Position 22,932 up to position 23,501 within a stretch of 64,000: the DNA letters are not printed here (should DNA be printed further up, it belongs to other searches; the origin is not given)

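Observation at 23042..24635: New 19-bp palindromic operator shared by two consensus promoters in the klc/kle-like region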

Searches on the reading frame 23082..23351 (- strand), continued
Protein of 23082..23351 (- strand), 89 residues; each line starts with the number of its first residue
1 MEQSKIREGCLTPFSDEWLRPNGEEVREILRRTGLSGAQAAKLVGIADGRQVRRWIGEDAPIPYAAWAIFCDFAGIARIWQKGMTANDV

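Call 39: get_annotated_region(hit=H77, flank=5000)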
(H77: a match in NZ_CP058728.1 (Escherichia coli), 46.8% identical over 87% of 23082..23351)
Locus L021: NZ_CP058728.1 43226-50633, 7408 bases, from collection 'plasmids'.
description: Escherichia coli strain S171-1 plasmid pS171-1.3, complete sequence
organism: Escherichia coli (NCBI taxid 562)
taxonomy: Bacteria; Pseudomonadota; Gammaproteobacteria; Enterobacterales; Enterobacteriaceae; Escherichia; Escherichia coli
host: -; source: Manis javanica; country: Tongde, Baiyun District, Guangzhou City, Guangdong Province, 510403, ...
typing (MOB-suite, as given by PLSDB): conjugative; replicon IncP; relaxase MOBP; mating-pair formation MPF_T
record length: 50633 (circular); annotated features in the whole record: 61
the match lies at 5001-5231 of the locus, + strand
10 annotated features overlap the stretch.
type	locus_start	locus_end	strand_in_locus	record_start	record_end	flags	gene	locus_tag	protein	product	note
CDS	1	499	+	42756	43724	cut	-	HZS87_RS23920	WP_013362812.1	IS5-like element IS903B family transposase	GO:0006313 - DNA transposition [Evidence IEA]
CDS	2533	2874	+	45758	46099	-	-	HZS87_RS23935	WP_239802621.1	hypothetical protein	-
CDS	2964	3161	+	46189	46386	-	-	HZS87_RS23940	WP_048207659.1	DUF905 family protein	-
CDS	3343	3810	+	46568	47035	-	-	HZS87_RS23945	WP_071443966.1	antirestriction protein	-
CDS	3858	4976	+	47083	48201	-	-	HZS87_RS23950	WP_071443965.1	protein klcB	-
CDS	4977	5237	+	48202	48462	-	-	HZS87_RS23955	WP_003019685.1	KorC protein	-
CDS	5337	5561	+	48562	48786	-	-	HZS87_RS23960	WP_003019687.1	DUF2688 domain-containing protein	-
CDS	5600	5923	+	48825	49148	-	kleE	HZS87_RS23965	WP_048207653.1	KleE stable inheritance protein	-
CDS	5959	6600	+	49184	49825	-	-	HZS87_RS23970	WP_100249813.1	klaC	-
CDS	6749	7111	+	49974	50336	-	-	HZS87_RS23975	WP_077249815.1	TrfB-related DNA-binding protein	-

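Call 40: get_annotated_region(hit=H12, flank=5000)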
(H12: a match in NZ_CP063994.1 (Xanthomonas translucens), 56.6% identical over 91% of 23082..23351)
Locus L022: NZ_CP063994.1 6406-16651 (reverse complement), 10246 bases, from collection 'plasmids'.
description: Xanthomonas translucens pv. undulosa strain XtLr8 plasmid unnamed1, complete sequence
organism: Xanthomonas translucens (NCBI taxid 487909)
taxonomy: Bacteria; Pseudomonadota; Gammaproteobacteria; Lysobacterales; Lysobacteraceae; Xanthomonas; Xanthomonas translucens
host: -; source: Triticum aestivum,Tissue Sample,wheat; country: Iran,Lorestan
typing (MOB-suite, as given by PLSDB): conjugative; replicon IncP; relaxase MOBP; mating-pair formation MPF_T
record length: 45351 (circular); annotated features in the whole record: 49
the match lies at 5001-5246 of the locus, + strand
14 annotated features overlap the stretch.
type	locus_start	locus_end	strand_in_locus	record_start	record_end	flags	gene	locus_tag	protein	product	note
CDS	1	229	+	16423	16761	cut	ssb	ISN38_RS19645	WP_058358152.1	single-stranded DNA-binding protein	GO:0006310 - DNA recombination [Evidence IEA]; GO:0006281 - DNA repair [Evidence IEA]; GO:0006260 - DNA replication ...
CDS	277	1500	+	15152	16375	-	trfA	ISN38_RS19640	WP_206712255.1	plasmid replication initiator TrfA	-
CDS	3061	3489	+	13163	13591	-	-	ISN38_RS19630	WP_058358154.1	antirestriction protein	-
CDS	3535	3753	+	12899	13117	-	-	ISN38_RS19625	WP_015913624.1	hypothetical protein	-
CDS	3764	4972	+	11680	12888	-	-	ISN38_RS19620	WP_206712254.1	klcB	-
CDS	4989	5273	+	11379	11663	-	-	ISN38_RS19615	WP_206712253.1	transcriptional regulator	-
CDS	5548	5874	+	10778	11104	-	kleE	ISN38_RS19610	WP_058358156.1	KleE stable inheritance protein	-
CDS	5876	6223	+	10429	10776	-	-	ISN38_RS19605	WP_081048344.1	DUF2761 domain-containing protein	-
CDS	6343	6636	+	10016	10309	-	-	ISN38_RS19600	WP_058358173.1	transcriptional regulator KorA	-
CDS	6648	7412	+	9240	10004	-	-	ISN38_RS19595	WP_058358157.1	ParA family protein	-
CDS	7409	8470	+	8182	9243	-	-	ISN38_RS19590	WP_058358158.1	ParB/RepB/Spo0J family partition protein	GO:0007059 - chromosome segregation [Evidence IEA]; GO:0000910 - cytokinesis [Evidence IEA]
CDS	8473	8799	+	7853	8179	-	-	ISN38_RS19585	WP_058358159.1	hypothetical protein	-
CDS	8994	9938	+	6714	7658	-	-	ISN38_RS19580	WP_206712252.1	DNA-binding protein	-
CDS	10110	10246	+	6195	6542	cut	kfrB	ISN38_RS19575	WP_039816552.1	IncP plasmid survival protein KfrB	-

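Call 41: get_annotated_region(hit=H89, flank=5000)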
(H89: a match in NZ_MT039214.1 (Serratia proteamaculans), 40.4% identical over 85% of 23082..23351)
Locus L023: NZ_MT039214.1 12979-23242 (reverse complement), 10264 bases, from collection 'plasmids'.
description: Serratia proteamaculans strain AGR_Man4 plasmid unnamed2, complete sequence
organism: Serratia proteamaculans (NCBI taxid 28151)
taxonomy: Bacteria; Pseudomonadota; Gammaproteobacteria; Enterobacterales; Yersiniaceae; Serratia; Serratia proteamaculans
host: -; source: -; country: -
typing (MOB-suite, as given by PLSDB): conjugative; replicon rep_cluster_312; relaxase MOBP; mating-pair formation MPF_T
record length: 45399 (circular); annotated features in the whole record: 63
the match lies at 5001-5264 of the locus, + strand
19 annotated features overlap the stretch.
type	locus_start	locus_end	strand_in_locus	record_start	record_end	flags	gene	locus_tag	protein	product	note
CDS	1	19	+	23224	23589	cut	-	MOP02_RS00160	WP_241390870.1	hypothetical protein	-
CDS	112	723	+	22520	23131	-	-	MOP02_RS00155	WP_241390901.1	hypothetical protein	-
CDS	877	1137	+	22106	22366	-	-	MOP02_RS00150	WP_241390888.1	helix-turn-helix transcriptional regulator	-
CDS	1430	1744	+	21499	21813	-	-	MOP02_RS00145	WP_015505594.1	HigA family addiction module antitoxin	-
CDS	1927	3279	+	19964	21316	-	-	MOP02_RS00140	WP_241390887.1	RepB family DNA primase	-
CDS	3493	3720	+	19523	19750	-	-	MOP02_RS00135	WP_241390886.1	antirestriction protein ArdR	-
CDS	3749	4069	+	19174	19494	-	-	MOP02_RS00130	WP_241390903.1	type II toxin-antitoxin system RelE/ParE family toxin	-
CDS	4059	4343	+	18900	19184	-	-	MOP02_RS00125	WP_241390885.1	helix-turn-helix transcriptional regulator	-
CDS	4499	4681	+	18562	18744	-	-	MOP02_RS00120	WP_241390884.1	hypothetical protein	-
CDS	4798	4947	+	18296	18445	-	-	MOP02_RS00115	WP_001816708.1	hypothetical protein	-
CDS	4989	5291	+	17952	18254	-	-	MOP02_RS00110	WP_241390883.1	transcriptional repressor protein KorC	-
CDS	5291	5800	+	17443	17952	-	-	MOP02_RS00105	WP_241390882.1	thermonuclease family protein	-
CDS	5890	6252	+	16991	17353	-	-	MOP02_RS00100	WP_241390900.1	TrfB-related DNA-binding protein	-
CDS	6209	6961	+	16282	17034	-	-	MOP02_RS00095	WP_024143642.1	ParA family protein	-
CDS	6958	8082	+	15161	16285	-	-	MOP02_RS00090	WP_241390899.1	ParB/RepB/Spo0J family partition protein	GO:0007059 - chromosome segregation [Evidence IEA]; GO:0000910 - cytokinesis [Evidence IEA]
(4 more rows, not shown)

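Call 47: get_annotated_region(hit=H75, flank=5000)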
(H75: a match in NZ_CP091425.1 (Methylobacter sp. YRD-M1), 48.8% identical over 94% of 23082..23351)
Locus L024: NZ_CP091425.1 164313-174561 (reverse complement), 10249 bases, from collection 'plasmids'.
description: Methylobacter sp. YRD-M1 plasmid unnamed1, complete sequence
organism: Methylobacter sp. YRD-M1 (NCBI taxid 2911520)
taxonomy: Bacteria; Pseudomonadota; Gammaproteobacteria; Methylococcales; Methylococcaceae; Methylobacter; Methylobacter sp. YRD-M1
host: -; source: isolate,wetland soil; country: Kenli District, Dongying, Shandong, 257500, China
typing (MOB-suite, as given by PLSDB): non-mobilizable
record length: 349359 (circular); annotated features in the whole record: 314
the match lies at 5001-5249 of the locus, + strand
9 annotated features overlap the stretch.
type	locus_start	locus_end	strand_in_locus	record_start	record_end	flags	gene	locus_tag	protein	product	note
CDS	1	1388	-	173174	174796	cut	-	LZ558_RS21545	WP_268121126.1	IS481 family transposase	-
CDS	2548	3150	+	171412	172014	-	-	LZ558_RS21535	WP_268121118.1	DJ-1/PfpI family protein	-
CDS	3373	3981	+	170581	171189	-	-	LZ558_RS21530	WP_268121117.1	hypothetical protein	-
CDS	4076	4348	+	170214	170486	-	-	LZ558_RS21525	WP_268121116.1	TfoX/Sxy family protein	-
CDS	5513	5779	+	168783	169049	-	-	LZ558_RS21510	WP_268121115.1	KfrB domain-containing protein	-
CDS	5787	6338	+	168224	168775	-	-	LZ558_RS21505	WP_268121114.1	hypothetical protein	-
CDS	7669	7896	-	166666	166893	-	-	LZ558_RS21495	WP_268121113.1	hypothetical protein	-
CDS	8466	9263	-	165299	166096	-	-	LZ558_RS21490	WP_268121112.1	NERD domain-containing protein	-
CDS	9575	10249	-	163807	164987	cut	-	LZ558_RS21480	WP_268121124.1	IS3 family transposase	-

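Call 48: get_annotated_region(hit=H79, flank=5000)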
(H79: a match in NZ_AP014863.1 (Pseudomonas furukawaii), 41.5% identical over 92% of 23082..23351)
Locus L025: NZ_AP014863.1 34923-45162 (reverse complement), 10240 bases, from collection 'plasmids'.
description: Pseudomonas furukawaii strain KF707 plasmid pKF707, complete sequence
organism: Pseudomonas furukawaii (NCBI taxid 1149133)
taxonomy: Bacteria; Pseudomonadota; Gammaproteobacteria; Pseudomonadales; Pseudomonadaceae; Pseudomonas; Pseudomonas furukawaii
host: -; source: -; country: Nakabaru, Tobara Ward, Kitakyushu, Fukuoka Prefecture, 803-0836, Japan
typing (MOB-suite, as given by PLSDB): mobilizable; relaxase MOBP
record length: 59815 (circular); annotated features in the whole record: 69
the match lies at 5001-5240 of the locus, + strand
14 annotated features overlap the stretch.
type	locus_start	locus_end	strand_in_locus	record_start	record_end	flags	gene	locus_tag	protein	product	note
CDS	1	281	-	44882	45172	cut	-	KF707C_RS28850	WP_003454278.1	addiction module antidote protein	-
CDS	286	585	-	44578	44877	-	-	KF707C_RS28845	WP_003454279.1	type II toxin-antitoxin system RelE/ParE family toxin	GO:0008219 - cell death [Evidence IEA]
CDS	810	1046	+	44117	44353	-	-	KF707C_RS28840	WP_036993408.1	hypothetical protein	-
CDS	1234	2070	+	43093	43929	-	-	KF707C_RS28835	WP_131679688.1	hypothetical protein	-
CDS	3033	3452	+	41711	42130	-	-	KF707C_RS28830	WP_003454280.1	antirestriction protein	-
CDS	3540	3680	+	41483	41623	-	-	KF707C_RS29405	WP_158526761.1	hypothetical protein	-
CDS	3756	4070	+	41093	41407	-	-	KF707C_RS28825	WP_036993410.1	hypothetical protein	-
CDS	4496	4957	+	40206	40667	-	-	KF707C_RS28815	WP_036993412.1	hypothetical protein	-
CDS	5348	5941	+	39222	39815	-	-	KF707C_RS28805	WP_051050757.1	IncP plasmid survival protein KfrC family protein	-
CDS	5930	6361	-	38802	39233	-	-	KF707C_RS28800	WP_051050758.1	hypothetical protein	-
CDS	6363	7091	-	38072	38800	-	-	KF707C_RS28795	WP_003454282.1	hypothetical protein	-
CDS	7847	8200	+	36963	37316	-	traJ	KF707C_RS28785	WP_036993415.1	conjugal transfer transcriptional regulator TraJ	-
CDS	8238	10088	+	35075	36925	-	traI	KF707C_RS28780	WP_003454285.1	TraI/MobA(P) family conjugative relaxase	-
CDS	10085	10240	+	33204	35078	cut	-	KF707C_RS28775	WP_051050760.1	type IV secretory system conjugative DNA transfer family protein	-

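Call 49: get_annotated_region(hit=H96, flank=5000)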
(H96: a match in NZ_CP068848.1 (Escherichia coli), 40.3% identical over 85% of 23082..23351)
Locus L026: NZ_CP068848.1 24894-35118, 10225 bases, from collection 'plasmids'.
description: Escherichia coli strain RIVM_C018128 plasmid pRIVM_C018128_3, complete sequence
organism: Escherichia coli (NCBI taxid 562)
taxonomy: Bacteria; Pseudomonadota; Gammaproteobacteria; Enterobacterales; Enterobacteriaceae; Escherichia; Escherichia coli
host: -; source: Homo sapiens,Plasmid; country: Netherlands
typing (MOB-suite, as given by PLSDB): conjugative; replicon IncL/M; relaxase MOBP; mating-pair formation MPF_I
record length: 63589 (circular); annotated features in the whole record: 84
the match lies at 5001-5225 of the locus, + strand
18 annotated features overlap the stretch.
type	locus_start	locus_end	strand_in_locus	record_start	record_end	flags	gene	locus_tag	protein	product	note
CDS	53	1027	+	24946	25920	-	-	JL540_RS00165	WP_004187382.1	plasmid segregation protein ParM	GO:0030541 - plasmid partitioning [Evidence IEA]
CDS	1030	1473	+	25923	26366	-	-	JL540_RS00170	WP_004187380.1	plasmid partitioning/stability family protein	-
CDS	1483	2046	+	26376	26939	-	-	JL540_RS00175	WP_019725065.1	phospholipase D family protein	-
CDS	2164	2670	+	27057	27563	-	-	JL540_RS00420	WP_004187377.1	hypothetical protein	-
CDS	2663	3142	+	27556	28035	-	-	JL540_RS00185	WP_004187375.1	hypothetical protein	-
CDS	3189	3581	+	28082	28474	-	-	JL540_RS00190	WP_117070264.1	hypothetical protein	-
CDS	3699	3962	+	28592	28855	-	-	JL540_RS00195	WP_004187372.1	hypothetical protein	-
CDS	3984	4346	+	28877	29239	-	-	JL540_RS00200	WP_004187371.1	DUF3085 domain-containing protein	-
CDS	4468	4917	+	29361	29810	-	-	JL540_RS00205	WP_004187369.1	JAB domain-containing protein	-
CDS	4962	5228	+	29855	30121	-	-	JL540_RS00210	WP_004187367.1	helix-turn-helix transcriptional regulator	-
CDS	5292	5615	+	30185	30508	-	-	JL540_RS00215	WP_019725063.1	DGQHR domain-containing protein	-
CDS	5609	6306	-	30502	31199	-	-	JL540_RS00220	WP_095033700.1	IS1-like element IS1B family transposase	-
CDS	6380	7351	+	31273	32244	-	-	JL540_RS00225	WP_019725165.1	DGQHR domain-containing protein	-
CDS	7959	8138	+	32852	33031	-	-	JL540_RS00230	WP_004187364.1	hypothetical protein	-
CDS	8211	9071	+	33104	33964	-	-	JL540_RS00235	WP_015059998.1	DUF4942 domain-containing protein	-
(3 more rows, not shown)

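Call 50: get_annotated_region(hit=H109, flank=5000)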
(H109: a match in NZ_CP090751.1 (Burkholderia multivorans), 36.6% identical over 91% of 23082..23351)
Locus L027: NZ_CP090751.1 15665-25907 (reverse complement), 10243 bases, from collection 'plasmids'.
description: Burkholderia multivorans strain 2010Ycf503 plasmid p2_2010Ycf503, complete sequence
organism: Burkholderia multivorans (NCBI taxid 87883)
taxonomy: Bacteria; Pseudomonadota; Betaproteobacteria; Burkholderiales; Burkholderiaceae; Burkholderia; Burkholderia multivorans
host: -; source: Homo sapiens; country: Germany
typing (MOB-suite, as given by PLSDB): non-mobilizable
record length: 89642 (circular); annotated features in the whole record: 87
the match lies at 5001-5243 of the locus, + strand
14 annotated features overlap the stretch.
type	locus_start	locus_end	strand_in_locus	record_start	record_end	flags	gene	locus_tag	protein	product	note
CDS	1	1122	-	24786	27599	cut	-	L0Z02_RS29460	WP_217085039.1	AAA family ATPase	-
CDS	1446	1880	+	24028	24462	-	traD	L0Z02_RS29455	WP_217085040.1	conjugal transfer protein TraD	-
CDS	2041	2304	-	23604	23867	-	-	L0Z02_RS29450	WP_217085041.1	hypothetical protein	-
CDS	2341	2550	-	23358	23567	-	-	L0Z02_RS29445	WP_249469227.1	hypothetical protein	-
CDS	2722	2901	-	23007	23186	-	-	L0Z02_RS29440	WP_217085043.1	hypothetical protein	-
CDS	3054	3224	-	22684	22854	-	-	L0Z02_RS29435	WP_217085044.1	hypothetical protein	-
CDS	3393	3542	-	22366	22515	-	-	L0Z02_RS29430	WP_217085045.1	hypothetical protein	-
CDS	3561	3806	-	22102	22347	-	-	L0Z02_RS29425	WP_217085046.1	hypothetical protein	-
CDS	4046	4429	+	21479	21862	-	-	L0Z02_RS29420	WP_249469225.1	antirestriction protein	-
CDS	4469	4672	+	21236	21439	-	-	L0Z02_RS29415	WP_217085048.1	DUF3717 domain-containing protein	-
CDS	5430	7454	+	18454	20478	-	-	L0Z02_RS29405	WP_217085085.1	class I SAM-dependent DNA methyltransferase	-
CDS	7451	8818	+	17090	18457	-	-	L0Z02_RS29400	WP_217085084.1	hypothetical protein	-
CDS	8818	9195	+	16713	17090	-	-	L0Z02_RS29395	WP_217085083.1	hypothetical protein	-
CDS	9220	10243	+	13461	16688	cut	-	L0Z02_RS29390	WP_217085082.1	type I restriction endonuclease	GO:0006304 - DNA modification [Evidence IEA]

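Call 51: get_annotated_region(hit=H81, flank=5000)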
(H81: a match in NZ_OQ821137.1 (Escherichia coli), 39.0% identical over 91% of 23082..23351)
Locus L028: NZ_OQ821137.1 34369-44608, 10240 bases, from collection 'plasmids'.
description: Escherichia coli strain 24A17CRGN025B plasmid p24A17025B_A_KPC, complete sequence
organism: Escherichia coli (NCBI taxid 562)
taxonomy: Bacteria; Pseudomonadota; Gammaproteobacteria; Enterobacterales; Enterobacteriaceae; Escherichia; Escherichia coli
host: -; source: -; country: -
typing (MOB-suite, as given by PLSDB): conjugative; replicon IncL/M; relaxase MOBP; mating-pair formation MPF_I
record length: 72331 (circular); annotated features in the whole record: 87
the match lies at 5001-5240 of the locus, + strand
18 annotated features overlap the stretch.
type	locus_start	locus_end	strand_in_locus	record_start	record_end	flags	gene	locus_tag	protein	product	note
CDS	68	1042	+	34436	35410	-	-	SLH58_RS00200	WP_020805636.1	plasmid segregation protein ParM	GO:0030541 - plasmid partitioning [Evidence IEA]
CDS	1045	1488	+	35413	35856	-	-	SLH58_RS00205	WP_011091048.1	plasmid partitioning/stability family protein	-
CDS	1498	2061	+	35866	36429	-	-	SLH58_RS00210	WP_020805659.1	phospholipase D family protein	-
CDS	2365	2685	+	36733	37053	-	-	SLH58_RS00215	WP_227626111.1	sugar ABC transporter substrate-binding protein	-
CDS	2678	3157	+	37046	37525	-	-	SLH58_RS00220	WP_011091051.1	hypothetical protein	-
CDS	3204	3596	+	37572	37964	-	-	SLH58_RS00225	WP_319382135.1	hypothetical protein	-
CDS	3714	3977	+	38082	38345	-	-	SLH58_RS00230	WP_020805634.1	hypothetical protein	-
CDS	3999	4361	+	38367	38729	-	-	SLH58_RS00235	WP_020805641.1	DUF3085 domain-containing protein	-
CDS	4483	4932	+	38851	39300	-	-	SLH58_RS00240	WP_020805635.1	JAB domain-containing protein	-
CDS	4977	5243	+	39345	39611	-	-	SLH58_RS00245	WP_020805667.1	helix-turn-helix transcriptional regulator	-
CDS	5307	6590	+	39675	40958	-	-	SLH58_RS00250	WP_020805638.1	DGQHR domain-containing protein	-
CDS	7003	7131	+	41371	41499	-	-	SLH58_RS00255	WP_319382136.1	hypothetical protein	-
CDS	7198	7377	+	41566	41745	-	-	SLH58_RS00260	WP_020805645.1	hypothetical protein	-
CDS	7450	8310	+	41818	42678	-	-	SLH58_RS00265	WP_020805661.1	DUF4942 domain-containing protein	-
CDS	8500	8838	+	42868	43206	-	-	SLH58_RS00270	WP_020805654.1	hypothetical protein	-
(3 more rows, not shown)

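Call 52: get_annotated_region(hit=H110, flank=5000)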
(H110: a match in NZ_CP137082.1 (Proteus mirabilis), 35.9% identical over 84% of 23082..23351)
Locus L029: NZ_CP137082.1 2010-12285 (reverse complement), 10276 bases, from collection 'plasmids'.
description: Proteus mirabilis strain PM9 plasmid pPM9-KPC_24k, complete sequence
organism: Proteus mirabilis (NCBI taxid 584)
taxonomy: Bacteria; Pseudomonadota; Gammaproteobacteria; Enterobacterales; Morganellaceae; Proteus; Proteus mirabilis
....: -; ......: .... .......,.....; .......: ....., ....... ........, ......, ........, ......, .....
typing (MOB-suite, as given by PLSDB): mobilizable; replicon IncN,IncU
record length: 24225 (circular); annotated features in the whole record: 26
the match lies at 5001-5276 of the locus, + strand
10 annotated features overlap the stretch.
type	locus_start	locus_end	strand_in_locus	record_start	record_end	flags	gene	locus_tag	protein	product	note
CDS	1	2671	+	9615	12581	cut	-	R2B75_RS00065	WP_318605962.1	Tn3-like element TnAs1 family transposase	GO:0006313 - DNA transposition [Evidence IEA]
CDS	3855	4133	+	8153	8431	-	-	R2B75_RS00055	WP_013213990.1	hypothetical protein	-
CDS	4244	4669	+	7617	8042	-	-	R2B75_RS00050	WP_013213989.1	antirestriction protein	-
CDS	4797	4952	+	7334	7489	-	-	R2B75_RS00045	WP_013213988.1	hypothetical protein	-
CDS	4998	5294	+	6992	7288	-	-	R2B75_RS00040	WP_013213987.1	transcriptional regulator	-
CDS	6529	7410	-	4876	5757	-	-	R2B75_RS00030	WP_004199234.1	carbapenem-hydrolyzing class A beta-lactamase KPC-2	-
predicted_resistance_gene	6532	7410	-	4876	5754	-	blaKPC-2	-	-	carbapenem-hydrolyzing class A beta-lactamase KPC-2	predicted by amrfinderplus; class BETA-LACTAM; identity 100.0%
CDS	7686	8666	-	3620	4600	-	-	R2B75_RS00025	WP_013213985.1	IS481-like element ISKpn27 family transposase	GO:0006313 - DNA transposition [Evidence IEA]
CDS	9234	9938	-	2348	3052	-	-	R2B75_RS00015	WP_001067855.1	IS6-like element IS26 family transposase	GO:0006313 - DNA transposition [Evidence IEA]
CDS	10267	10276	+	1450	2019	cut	-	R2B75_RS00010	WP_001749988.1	recombinase family protein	GO:0006310 - DNA recombination [Evidence IEA]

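Call 62: search_solved_structures(query=window:23082-23351:-, max_evalue=1)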
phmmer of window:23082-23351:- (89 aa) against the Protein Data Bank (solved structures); distinct sequences matched with E-value up to 1: 8.
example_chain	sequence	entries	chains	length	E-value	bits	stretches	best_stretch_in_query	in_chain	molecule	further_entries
7dtr_A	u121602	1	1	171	0.0018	21.5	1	10-78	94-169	AcrIF24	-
7xi1_A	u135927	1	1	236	0.0028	20.9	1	10-78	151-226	anti-CRISPR protein AcrIF24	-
7elm_U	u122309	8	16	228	0.0034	20.6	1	10-78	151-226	AcrIF24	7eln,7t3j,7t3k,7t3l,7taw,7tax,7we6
7c0g_A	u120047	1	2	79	0.015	18.5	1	20-65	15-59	Aca1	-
7fa3_A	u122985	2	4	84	0.016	18.4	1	20-65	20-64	Aca1 | anti-CRISPR-associated protein Aca1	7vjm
7vjn_B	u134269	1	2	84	0.018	18.3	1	20-65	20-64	anti-CRISPR-associated protein Aca1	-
9vt3_A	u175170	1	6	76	0.12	15.6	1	27-57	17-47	Aca3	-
9d84_A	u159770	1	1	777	0.31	14.4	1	16-61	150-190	Gp48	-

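Call 66: find_encoding_contigs(protein=window:23082-23351:-, flank=3000, max_places=6)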
Protein window:23082-23351:- (89 aa): 11 contigs read that carry it; 3 places shown.
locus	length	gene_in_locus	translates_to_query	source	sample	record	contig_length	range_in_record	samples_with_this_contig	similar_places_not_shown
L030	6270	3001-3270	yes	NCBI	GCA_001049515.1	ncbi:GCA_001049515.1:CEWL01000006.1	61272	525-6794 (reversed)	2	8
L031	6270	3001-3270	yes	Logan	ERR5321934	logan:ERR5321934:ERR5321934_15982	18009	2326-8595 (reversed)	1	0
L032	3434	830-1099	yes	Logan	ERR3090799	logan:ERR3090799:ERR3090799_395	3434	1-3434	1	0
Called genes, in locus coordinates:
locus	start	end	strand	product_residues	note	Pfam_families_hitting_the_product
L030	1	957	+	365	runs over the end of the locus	PF10134:RPA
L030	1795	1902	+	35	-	-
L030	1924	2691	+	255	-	PF27393:KlcB_N, PF27190:KlcB_3rd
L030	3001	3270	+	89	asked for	-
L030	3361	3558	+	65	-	PF10892:DUF2688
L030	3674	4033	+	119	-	PF17394:KleE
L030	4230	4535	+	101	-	PF16509:KORA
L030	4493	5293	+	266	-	PF01656:CbiA, PF09140:MipZ (weak), PF10609:ParA (faint), PF13614:AAA_31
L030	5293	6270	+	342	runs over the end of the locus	PF02195:ParB_N, PF08535:KorB, PF06613:KorB_C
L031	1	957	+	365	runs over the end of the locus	PF10134:RPA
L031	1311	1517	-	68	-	-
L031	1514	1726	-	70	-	-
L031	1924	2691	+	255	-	PF27393:KlcB_N, PF27190:KlcB_3rd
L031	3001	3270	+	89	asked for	-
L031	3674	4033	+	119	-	PF17394:KleE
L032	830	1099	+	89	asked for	-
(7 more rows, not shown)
